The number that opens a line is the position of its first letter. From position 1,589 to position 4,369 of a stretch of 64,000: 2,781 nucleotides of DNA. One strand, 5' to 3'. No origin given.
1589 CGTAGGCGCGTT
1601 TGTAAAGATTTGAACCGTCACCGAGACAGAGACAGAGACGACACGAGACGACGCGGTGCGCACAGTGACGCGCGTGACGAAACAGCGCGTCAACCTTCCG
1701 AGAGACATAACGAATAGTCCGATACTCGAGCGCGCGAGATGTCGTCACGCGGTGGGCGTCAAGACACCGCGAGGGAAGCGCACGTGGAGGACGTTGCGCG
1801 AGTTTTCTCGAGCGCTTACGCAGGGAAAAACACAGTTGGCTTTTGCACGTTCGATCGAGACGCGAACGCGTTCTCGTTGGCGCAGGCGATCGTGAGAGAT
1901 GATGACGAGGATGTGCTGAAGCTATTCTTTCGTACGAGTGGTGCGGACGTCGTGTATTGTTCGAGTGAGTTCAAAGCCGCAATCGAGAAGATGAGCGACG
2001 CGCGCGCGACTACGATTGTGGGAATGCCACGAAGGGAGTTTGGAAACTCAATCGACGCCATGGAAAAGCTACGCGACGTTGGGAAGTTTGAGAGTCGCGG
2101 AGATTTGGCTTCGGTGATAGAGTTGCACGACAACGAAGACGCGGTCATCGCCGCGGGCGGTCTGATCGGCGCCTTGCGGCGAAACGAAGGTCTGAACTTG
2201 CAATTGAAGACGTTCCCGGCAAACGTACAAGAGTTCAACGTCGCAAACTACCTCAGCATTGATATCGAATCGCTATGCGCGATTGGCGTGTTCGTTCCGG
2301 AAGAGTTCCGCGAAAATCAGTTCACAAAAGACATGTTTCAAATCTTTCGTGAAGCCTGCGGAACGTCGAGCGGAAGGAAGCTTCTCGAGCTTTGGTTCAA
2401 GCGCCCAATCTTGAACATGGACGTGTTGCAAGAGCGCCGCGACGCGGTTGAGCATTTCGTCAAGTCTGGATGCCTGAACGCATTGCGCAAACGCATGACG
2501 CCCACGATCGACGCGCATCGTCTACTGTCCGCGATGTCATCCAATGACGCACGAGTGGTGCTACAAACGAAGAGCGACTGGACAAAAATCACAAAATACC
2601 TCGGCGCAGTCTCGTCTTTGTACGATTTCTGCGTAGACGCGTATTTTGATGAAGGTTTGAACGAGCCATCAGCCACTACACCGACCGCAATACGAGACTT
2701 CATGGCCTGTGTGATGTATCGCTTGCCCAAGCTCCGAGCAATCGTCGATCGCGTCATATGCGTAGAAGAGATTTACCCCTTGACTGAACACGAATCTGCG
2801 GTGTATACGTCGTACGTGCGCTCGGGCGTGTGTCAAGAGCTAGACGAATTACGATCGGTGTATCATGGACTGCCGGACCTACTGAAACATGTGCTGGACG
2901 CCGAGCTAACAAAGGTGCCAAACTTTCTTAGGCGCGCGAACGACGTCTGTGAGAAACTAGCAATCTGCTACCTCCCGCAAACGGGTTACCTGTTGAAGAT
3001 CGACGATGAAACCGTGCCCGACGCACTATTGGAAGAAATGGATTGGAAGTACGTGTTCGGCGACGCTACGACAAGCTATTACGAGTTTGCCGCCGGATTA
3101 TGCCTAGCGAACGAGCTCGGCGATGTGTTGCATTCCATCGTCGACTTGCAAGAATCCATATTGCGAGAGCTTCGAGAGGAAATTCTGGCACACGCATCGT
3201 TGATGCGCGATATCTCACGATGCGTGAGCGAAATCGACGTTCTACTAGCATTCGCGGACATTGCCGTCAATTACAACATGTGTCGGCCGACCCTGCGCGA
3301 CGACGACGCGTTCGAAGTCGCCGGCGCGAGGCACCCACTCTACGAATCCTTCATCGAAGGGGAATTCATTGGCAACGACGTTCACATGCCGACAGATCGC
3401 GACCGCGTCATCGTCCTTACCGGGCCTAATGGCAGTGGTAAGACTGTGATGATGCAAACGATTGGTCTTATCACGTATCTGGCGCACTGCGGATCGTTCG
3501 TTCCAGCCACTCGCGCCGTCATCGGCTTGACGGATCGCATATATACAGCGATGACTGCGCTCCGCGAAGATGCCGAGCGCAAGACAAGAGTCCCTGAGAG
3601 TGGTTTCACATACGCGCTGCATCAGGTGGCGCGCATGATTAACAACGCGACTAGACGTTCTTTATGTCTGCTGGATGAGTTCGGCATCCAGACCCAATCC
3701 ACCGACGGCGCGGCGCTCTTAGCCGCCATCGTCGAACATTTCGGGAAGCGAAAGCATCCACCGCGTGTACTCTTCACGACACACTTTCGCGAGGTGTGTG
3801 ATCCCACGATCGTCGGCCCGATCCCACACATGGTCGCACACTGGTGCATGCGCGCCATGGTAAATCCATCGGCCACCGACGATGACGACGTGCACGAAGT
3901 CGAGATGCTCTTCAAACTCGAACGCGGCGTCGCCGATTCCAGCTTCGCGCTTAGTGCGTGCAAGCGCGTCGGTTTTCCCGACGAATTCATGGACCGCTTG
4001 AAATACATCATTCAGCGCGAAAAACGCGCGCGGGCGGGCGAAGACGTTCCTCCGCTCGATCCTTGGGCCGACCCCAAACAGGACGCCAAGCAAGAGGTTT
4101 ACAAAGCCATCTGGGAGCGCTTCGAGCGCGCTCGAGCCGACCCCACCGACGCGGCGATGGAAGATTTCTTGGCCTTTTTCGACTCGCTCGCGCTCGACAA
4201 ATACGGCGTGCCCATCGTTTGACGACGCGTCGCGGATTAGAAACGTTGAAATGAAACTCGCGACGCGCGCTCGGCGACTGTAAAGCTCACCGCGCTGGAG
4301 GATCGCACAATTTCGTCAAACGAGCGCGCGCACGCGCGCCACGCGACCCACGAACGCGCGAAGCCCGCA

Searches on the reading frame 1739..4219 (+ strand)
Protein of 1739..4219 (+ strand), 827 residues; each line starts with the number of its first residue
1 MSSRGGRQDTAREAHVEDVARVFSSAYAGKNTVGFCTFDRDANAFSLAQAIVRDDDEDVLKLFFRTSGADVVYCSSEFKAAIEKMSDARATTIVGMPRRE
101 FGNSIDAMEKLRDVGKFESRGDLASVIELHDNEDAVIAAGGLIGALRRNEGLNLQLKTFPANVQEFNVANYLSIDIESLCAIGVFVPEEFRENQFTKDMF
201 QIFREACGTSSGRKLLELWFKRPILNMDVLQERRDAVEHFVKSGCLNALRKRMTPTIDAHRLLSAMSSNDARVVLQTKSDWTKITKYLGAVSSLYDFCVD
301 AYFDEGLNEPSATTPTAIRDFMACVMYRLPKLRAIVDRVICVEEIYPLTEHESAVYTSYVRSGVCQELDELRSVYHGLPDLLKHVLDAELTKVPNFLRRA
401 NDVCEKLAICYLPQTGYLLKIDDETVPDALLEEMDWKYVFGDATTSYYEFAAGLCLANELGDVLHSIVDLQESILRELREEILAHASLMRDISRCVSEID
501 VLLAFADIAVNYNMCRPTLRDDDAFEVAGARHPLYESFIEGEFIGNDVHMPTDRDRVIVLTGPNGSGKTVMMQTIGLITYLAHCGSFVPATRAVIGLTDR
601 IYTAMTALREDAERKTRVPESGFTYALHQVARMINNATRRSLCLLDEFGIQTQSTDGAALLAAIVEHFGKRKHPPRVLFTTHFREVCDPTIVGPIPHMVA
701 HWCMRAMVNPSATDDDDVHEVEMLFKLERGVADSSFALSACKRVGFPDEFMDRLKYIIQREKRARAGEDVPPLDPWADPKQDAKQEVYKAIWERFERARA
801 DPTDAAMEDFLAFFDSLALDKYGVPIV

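Call 75: search_protein_families(library=pfam, proteins=[window:1739-4219:+], max_evalue=0.01)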
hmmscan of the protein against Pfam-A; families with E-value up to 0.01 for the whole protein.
window:1739-4219:+ (827 aa): 5 families
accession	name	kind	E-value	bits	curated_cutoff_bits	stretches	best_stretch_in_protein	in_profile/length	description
PF00488.27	MutS_V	-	1.8e-33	116.6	30.2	1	558-756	1-182/188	MutS domain V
PF05192.23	MutS_III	-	1.3e-19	71.8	34.1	1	206-506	27-194/194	MutS domain III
PF13604.12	AAA_30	-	0.00028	21.1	27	1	551-654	14-103/191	AAA domain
PF00931.28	NB-ARC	-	0.0018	18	23.5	1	553-688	17-142/248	NB-ARC domain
PF00005.33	ABC_tran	-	0.0097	17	25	0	547-575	3-31/137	ABC transporter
